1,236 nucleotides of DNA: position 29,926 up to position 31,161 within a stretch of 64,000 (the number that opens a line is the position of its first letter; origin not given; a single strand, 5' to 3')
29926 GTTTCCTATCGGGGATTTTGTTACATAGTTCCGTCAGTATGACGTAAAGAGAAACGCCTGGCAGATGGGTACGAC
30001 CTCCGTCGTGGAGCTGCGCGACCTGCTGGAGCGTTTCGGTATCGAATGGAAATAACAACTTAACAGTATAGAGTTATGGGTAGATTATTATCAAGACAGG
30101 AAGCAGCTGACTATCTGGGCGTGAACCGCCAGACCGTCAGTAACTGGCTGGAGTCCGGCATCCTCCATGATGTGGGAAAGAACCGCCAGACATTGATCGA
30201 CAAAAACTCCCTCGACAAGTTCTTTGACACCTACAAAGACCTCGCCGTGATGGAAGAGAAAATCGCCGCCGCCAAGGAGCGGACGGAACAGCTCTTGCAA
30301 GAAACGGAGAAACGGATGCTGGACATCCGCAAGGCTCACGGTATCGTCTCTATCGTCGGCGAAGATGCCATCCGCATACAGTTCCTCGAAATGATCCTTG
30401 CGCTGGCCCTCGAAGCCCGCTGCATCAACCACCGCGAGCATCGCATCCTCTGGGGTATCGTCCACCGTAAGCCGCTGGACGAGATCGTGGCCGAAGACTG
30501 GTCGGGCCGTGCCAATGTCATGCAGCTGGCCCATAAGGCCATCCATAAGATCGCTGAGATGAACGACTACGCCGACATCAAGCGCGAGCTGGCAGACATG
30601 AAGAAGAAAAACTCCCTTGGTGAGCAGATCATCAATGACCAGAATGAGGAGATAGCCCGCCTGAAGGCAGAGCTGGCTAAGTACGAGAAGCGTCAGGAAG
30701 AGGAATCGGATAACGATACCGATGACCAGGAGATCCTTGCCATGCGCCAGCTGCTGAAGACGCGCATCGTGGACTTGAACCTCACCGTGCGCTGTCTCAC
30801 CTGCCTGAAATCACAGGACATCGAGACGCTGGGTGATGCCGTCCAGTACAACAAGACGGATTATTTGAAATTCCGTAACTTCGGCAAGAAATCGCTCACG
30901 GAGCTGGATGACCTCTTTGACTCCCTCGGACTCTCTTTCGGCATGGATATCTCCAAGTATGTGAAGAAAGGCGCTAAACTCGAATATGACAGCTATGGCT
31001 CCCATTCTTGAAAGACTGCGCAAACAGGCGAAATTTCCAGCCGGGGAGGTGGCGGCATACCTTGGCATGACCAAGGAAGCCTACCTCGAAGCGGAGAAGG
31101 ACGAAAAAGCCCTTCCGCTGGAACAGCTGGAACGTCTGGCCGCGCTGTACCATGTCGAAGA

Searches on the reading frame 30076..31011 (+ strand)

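Call 14: search_protein_families(library=pfam, proteins=[window:30076-31011:+], max_evalue=0.001)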
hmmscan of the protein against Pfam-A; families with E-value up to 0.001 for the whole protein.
window:30076-31011:+ (311 aa): 3 families
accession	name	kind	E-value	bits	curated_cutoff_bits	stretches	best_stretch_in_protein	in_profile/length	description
PF03118.21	RNA_pol_A_CTD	-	2.7e-17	62.7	23.8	1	222-279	6-63/67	Bacterial RNA polymerase, alpha chain C terminal domain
PF12728.13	HTH_17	-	3e-10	40.6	27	1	4-52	1-49/51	Helix-turn-helix domain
PF13384.12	HTH_23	-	0.00048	20.3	24.6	0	5-25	18-38/50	Homeodomain-like domain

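Call 61: search_protein_families(library=ncbifam, proteins=[window:30076-31011:+], max_evalue=1)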
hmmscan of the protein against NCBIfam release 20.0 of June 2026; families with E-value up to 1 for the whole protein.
window:30076-31011:+ (311 aa): 15 families
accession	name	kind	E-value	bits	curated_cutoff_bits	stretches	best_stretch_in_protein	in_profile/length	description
NF003513.0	PRK05182.1-2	equivalog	7.1e-22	77.8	302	1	201-300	228-327/338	DNA-directed RNA polymerase subunit alpha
NF003516.0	PRK05182.2-2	equivalog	5.7e-21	75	353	1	204-296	228-311/315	DNA-directed RNA polymerase subunit alpha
TIGR02027.1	rpoA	equivalog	6.2e-19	68.3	227.8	1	183-291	197-298/298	DNA-directed RNA polymerase subunit alpha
NF003519.0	PRK05182.2-5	equivalog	6.4e-17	61.5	277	1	185-292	218-318/320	DNA-directed RNA polymerase subunit alpha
NF003517.0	PRK05182.2-3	equivalog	1e-15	57.6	356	1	203-298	233-328/344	DNA-directed RNA polymerase subunit alpha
NF003514.0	PRK05182.1-4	equivalog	1.5e-12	46.8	434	1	224-290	244-310/338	DNA-directed RNA polymerase subunit alpha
NF003515.0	PRK05182.2-1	equivalog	5.8e-11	42.2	406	1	222-288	244-310/314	DNA-directed RNA polymerase subunit alpha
NF003518.0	PRK05182.2-4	equivalog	4.3e-08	32.7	523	1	219-288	239-308/312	DNA-directed RNA polymerase subunit alpha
TIGR01764.1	excise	domain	4.6e-05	23.7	28.8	1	5-49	2-46/49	excisionase family DNA-binding protein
NF010761.0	PRK14164.1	equivalog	0.0052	16.8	167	1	157-227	57-127/220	nucleotide exchange factor GrpE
NF005841.0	PRK07758.1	equivalog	0.017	15.4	115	1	242-288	48-94/95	hypothetical protein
TIGR02821.1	fghA_ester_D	equivalog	0.035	13.7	281.7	1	7-69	182-244/275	S-formylglutathione hydrolase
NF033787.1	HTH_BldC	subfamily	0.037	13.9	77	1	4-31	2-29/49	BldC family transcriptional regulator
NF047737.1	antiphage_MADS1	equivalog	0.052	13.8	80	1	3-28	2-27/49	methylation-associated defense system helix-turn-helix domain-containing protein MAD1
NF040522.1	VC1465_fam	subfamily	0.076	13.1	70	1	5-27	10-31/111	VC1465 family Xer recombination activation factor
